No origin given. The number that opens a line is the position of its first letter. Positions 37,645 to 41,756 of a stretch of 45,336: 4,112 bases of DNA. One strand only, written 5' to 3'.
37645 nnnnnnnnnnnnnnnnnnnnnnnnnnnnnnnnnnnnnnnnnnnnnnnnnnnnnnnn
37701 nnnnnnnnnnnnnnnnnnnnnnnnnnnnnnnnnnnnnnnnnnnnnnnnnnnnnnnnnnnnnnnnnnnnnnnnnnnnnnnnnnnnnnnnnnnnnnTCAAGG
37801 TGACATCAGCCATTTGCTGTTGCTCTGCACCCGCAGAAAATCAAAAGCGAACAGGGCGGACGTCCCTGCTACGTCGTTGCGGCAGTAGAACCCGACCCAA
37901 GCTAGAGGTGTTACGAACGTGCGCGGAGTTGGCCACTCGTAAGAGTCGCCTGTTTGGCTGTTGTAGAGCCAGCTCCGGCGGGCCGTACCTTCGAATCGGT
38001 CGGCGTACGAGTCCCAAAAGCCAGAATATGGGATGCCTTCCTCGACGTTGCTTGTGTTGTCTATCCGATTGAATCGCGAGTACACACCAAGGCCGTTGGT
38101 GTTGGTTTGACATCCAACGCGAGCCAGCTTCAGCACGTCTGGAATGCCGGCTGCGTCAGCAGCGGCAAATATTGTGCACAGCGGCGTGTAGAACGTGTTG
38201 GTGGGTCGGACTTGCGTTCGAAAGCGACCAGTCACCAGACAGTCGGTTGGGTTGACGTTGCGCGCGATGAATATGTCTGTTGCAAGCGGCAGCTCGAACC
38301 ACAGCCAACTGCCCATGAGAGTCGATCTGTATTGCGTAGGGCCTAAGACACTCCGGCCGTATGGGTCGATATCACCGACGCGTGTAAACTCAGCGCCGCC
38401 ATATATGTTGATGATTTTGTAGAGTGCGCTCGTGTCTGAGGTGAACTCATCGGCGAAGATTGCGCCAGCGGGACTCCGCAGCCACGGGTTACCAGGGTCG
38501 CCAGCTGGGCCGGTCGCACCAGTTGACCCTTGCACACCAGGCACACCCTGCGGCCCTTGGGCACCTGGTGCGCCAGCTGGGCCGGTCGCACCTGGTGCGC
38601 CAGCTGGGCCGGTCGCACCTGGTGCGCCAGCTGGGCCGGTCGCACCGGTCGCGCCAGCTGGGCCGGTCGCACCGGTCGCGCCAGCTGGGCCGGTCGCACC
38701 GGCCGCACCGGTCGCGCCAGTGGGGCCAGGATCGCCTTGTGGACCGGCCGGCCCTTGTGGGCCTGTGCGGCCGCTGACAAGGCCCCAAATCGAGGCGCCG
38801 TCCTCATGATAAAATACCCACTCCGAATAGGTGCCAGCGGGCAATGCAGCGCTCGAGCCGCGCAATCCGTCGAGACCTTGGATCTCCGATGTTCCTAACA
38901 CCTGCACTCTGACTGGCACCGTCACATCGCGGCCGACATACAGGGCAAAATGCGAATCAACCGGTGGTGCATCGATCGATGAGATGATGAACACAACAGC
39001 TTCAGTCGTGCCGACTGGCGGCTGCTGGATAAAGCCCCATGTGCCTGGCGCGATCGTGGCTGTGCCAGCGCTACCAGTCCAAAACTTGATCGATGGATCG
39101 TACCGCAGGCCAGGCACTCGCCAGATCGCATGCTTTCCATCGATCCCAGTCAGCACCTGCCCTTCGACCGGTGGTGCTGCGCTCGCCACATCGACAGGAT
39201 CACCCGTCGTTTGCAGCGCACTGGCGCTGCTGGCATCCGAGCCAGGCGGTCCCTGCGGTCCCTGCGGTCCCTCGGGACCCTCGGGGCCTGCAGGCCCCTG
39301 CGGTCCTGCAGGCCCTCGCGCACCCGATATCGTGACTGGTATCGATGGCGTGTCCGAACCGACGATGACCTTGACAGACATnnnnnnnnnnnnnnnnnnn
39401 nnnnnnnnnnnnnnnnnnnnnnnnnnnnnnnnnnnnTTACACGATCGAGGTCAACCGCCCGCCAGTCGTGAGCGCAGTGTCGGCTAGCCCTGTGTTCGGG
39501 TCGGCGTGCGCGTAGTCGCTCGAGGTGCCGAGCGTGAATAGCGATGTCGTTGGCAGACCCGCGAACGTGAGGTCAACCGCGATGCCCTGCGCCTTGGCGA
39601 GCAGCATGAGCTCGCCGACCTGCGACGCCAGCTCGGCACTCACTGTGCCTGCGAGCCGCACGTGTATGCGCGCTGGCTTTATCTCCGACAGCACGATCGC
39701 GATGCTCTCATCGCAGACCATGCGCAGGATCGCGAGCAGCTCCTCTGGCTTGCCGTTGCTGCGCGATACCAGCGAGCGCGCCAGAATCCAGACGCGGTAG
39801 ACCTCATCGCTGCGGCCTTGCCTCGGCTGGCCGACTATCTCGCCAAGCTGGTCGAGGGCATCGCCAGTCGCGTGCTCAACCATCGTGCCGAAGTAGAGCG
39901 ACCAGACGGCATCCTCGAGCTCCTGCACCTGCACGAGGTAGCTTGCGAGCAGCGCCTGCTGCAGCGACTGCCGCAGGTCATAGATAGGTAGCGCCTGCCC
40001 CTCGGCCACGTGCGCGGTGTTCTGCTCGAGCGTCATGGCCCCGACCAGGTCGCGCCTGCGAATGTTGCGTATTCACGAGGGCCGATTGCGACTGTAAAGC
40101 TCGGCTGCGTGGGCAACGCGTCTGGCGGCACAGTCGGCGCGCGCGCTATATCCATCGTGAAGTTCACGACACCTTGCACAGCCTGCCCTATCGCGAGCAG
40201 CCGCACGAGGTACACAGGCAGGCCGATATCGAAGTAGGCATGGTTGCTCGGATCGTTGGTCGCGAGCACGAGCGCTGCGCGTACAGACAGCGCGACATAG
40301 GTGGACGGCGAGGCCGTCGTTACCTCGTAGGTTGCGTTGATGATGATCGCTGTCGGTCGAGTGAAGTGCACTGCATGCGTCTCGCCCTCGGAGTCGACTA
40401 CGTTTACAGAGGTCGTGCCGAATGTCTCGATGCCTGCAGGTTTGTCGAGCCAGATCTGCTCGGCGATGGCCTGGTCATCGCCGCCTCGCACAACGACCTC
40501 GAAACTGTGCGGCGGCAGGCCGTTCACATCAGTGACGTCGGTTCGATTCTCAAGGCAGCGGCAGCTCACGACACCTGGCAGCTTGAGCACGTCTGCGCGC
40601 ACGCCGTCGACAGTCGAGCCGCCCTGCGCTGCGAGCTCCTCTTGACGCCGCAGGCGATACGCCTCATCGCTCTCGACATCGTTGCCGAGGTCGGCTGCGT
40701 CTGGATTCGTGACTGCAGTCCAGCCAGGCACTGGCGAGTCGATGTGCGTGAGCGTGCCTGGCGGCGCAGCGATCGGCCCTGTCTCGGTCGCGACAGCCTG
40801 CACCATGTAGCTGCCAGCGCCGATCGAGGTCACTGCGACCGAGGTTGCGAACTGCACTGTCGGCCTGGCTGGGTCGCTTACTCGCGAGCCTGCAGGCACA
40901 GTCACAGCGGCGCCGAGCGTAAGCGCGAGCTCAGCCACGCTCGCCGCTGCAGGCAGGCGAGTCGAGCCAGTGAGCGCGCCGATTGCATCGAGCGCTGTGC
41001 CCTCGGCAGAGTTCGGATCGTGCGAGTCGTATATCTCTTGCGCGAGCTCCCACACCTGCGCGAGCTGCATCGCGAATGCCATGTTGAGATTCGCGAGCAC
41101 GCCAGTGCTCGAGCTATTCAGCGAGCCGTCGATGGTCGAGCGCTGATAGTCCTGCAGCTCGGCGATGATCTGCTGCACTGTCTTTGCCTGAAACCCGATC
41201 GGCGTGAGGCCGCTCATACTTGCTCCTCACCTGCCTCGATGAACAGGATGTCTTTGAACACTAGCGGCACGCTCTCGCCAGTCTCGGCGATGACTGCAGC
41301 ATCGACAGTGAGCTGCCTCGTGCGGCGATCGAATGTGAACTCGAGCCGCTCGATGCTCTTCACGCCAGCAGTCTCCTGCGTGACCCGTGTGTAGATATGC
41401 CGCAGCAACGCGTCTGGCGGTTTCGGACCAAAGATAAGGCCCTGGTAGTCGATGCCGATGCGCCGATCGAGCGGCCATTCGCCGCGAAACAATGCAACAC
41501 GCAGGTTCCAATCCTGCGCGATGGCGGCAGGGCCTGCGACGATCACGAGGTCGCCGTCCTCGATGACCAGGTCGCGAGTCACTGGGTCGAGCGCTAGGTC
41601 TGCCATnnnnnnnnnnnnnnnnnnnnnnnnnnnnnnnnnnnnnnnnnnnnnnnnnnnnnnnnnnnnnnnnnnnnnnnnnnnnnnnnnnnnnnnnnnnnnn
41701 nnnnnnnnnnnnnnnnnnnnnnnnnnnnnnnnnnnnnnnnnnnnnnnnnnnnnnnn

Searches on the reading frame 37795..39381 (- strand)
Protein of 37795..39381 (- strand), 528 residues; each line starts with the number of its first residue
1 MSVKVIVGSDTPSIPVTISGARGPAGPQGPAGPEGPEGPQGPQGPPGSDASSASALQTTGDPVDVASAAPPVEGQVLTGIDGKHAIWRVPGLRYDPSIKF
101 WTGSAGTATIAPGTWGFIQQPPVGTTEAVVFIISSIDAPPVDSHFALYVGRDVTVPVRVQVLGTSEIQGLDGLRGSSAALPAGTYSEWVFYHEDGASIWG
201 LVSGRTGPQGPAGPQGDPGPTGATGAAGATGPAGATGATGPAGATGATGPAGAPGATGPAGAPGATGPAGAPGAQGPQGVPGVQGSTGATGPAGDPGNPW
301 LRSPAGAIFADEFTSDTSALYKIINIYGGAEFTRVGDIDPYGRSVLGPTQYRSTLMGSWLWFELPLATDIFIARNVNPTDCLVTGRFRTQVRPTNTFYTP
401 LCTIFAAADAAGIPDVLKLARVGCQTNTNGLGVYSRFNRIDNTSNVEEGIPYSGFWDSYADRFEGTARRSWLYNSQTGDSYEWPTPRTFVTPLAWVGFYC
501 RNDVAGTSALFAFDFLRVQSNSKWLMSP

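Call 3: search_protein_families(library=pfam, proteins=[window:37795-39381:-], max_evalue=1)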
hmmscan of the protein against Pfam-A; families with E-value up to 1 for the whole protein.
window:37795-39381:- (528 aa): 1 family
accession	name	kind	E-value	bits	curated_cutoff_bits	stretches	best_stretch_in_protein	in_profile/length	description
PF01391.23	Collagen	-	3.2e-19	68.9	27.2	3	204-259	4-59/60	Collagen triple helix repeat (20 copies)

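Call 4: search_protein_families(library=phrogs, proteins=[window:37795-39381:-], max_evalue=1)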
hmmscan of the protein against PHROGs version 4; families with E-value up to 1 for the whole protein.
window:37795-39381:- (528 aa): 41 families (the best 25 are shown)
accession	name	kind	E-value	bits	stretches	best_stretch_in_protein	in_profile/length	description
phrog_6320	-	tail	4.7e-35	122.5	2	203-303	106-209/745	tail fiber protein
phrog_5073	-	tail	6.8e-35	122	2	203-299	266-362/519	tail fiber protein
phrog_819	-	tail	2.5e-25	89.9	2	202-321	628-750/1024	tail protein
phrog_366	-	tail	1.4e-17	65.3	4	203-271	317-385/474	tail fiber protein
phrog_29268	-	unknown function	1.9e-16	60.4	2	11-295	264-533/653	-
phrog_8745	-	tail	1.5e-15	56.6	2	204-299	1410-1505/1803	tail fiber protein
phrog_28263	-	tail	6.5e-14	51.1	1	20-297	492-757/1400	tail fiber protein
phrog_3420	-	unknown function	1.8e-13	49.9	1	165-316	190-344/929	-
phrog_1806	-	tail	3.3e-13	50.6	4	202-297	131-230/276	collagen like minor tail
phrog_10972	-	tail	7.2e-13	49.7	3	20-50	166-200/343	tail fiber protein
phrog_18350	-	tail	3.3e-11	44.3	3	204-299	102-198/253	tail fiber protein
phrog_1658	-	unknown function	1.5e-10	42.2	3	204-258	52-103/239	-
phrog_13892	-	tail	5.2e-10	39.9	3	185-253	17-85/676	minor tail protein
phrog_26246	-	tail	1.5e-08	35.2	1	207-298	104-195/329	tail protein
phrog_26654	-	unknown function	1.6e-08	35.3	3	225-293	82-150/360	-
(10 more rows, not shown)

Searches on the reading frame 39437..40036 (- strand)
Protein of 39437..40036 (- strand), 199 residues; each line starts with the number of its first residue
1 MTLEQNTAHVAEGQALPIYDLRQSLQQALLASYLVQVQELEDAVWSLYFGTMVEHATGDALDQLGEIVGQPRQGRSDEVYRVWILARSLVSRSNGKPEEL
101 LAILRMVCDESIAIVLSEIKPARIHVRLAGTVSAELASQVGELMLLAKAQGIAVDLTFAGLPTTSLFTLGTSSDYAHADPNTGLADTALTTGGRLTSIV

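Call 56: search_protein_families(library=pfam, proteins=[window:39437-40036:-], max_evalue=0.01)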
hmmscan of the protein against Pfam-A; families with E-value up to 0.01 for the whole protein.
window:39437-40036:- (199 aa): 0 families

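Call 57: search_protein_families(library=phrogs, proteins=[window:39437-40036:-], max_evalue=0.001)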
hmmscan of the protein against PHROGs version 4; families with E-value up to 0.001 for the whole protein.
window:39437-40036:- (199 aa): 6 families
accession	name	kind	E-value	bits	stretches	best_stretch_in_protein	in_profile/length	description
phrog_6277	-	unknown function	5.7e-18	66.2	1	8-140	7-141/280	-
phrog_1160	-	tail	1.4e-13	51.5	1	24-169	34-189/528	baseplate protein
phrog_22472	-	unknown function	2.3e-13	51.3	1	27-136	27-137/302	-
phrog_587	-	head and packaging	9.2e-12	45.8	1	54-181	67-232/392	structural protein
phrog_4017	-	tail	1.6e-09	38.6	1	28-121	29-123/285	baseplate protein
phrog_4056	-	tail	2.8e-08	34.5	1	28-110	38-120/219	baseplate protein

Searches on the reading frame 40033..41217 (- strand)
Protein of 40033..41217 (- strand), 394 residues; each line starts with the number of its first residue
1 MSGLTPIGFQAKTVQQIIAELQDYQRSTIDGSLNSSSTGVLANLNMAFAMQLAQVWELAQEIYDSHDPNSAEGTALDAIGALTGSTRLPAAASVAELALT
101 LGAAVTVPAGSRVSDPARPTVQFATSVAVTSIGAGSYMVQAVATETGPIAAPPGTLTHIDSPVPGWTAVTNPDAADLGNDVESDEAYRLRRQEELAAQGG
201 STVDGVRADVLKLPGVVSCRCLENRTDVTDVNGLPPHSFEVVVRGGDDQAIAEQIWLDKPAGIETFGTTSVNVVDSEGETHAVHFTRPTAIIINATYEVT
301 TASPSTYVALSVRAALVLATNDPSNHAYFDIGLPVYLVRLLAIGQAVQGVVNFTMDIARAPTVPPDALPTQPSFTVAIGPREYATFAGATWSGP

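Call 56: search_protein_families(library=pfam, proteins=[window:40033-41217:-], max_evalue=0.01)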
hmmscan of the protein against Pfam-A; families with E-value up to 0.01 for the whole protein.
window:40033-41217:- (394 aa): 1 family
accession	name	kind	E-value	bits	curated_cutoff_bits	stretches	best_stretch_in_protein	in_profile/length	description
PF04865.19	Baseplate_J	-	9.8e-19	68.1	21.1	1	73-226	2-158/255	Baseplate J-like protein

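Call 57: search_protein_families(library=phrogs, proteins=[window:40033-41217:-], max_evalue=0.001)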
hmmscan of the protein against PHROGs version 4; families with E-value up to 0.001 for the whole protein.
window:40033-41217:- (394 aa): 2 families
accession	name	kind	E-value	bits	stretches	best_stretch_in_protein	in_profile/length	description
phrog_6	-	tail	1.3e-57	196.8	1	1-391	59-403/548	baseplate wedge subunit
phrog_34452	-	unknown function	1.8e-05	25.5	1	1-175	1-175/175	-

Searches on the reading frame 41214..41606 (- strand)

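Call 56: search_protein_families(library=pfam, proteins=[window:41214-41606:-], max_evalue=0.01)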
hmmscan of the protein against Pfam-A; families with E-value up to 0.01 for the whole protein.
window:41214-41606:- (130 aa): 0 families

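Call 57: search_protein_families(library=phrogs, proteins=[window:41214-41606:-], max_evalue=0.001)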
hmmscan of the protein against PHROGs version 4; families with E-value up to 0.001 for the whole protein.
window:41214-41606:- (130 aa): 2 families
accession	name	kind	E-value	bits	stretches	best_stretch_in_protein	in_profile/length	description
phrog_120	-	tail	8e-27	95.8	1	1-112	56-170/303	baseplate wedge subunit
phrog_4233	-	unknown function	1.1e-10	42.3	1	7-118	11-124/204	-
